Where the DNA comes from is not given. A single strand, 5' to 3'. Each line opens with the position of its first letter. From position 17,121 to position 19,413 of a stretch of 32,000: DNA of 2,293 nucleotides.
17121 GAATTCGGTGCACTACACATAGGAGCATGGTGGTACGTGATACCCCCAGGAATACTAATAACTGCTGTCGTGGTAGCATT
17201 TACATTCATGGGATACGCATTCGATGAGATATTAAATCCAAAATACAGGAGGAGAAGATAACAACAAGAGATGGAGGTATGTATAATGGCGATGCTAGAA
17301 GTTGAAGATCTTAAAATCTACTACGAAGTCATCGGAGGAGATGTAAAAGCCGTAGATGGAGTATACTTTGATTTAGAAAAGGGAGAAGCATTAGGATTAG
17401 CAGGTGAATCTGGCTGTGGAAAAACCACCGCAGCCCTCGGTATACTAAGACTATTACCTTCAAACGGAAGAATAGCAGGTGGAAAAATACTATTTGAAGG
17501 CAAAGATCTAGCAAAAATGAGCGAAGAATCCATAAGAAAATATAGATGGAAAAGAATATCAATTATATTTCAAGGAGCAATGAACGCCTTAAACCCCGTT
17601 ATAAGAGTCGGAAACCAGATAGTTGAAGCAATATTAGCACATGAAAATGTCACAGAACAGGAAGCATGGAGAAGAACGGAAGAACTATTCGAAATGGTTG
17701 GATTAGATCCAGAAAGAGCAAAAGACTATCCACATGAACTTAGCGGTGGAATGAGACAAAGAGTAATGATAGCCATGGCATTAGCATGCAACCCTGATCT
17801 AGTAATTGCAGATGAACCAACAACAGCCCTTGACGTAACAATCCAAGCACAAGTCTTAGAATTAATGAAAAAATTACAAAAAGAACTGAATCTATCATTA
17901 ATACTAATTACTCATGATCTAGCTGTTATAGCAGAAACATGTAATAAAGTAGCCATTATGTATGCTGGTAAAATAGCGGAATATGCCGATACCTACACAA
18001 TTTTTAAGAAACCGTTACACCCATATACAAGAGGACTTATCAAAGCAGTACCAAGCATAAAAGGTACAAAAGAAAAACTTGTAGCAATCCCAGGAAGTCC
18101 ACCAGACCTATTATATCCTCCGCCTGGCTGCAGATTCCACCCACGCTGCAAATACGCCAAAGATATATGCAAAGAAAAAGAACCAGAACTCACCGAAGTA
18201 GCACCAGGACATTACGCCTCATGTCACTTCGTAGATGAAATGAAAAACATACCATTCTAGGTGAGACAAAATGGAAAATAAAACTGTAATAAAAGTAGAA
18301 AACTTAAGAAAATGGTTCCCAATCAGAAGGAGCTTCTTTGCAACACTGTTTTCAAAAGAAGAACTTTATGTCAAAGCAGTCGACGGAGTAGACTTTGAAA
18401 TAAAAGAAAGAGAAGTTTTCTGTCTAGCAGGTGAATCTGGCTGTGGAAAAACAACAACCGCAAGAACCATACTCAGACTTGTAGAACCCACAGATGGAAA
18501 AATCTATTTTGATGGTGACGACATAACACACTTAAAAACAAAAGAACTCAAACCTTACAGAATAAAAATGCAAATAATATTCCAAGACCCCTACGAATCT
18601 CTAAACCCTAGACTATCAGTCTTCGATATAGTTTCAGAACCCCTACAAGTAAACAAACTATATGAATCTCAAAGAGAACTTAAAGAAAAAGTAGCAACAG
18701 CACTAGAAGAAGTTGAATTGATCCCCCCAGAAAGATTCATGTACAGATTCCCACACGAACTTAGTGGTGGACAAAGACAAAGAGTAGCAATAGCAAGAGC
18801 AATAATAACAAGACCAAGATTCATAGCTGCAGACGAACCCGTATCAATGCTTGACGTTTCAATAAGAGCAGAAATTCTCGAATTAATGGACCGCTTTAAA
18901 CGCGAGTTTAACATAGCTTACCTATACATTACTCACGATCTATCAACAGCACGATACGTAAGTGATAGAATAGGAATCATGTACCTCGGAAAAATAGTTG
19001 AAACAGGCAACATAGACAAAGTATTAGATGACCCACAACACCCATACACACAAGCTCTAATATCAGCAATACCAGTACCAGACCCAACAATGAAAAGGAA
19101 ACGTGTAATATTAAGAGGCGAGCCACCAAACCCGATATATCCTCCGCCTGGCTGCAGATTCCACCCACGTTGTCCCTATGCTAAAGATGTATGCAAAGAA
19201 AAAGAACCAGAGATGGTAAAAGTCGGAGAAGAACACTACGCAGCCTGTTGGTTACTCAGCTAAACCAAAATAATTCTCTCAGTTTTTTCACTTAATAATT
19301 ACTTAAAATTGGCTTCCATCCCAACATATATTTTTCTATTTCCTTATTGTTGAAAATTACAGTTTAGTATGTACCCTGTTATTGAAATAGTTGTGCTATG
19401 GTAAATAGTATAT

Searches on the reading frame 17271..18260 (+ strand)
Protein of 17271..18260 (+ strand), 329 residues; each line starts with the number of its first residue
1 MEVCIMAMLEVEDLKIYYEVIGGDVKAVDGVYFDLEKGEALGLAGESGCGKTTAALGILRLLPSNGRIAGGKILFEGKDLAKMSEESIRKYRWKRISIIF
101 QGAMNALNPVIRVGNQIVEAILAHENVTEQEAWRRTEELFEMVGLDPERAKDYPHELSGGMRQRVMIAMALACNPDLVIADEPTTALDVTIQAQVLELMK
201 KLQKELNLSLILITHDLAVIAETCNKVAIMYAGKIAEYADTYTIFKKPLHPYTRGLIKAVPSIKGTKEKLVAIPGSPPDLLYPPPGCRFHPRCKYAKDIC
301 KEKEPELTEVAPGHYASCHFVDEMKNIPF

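Call 26: search_protein_families(library=pfam, proteins=[window:17271-18260:+], max_evalue=0.0001)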
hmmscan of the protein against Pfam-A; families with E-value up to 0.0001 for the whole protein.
window:17271-18260:+ (329 aa): 3 families
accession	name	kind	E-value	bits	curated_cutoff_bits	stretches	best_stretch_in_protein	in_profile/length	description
PF00005.33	ABC_tran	-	1.9e-27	96.9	25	1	29-185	2-137/137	ABC transporter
PF08352.17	oligo_HPY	-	3.1e-22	79.2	27.1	1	237-300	2-65/65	Oligopeptide/dipeptide transporter, C-terminal region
PF13304.12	AAA_21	-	1.3e-06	29.2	27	1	149-220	230-303/304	AAA domain, putative AbiEii toxin, Type IV TA system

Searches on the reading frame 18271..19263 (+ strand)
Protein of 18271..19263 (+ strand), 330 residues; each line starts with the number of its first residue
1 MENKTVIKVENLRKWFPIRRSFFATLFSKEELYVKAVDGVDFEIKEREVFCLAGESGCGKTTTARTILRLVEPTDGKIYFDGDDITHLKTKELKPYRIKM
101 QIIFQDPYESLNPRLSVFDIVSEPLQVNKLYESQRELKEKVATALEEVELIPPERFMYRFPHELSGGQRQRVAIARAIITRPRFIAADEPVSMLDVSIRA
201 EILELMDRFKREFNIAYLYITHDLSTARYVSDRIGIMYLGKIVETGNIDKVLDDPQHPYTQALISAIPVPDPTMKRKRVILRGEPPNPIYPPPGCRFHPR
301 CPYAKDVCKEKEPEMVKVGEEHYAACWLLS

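Call 26: search_protein_families(library=pfam, proteins=[window:18271-19263:+], max_evalue=0.0001)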
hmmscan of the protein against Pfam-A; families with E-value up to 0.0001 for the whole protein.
window:18271-19263:+ (330 aa): 2 families
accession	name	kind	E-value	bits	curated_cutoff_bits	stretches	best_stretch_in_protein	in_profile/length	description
PF00005.33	ABC_tran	-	3.6e-32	112.3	25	1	38-191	2-136/137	ABC transporter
PF08352.17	oligo_HPY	-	7.2e-21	74.8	27.1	1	243-308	1-65/65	Oligopeptide/dipeptide transporter, C-terminal region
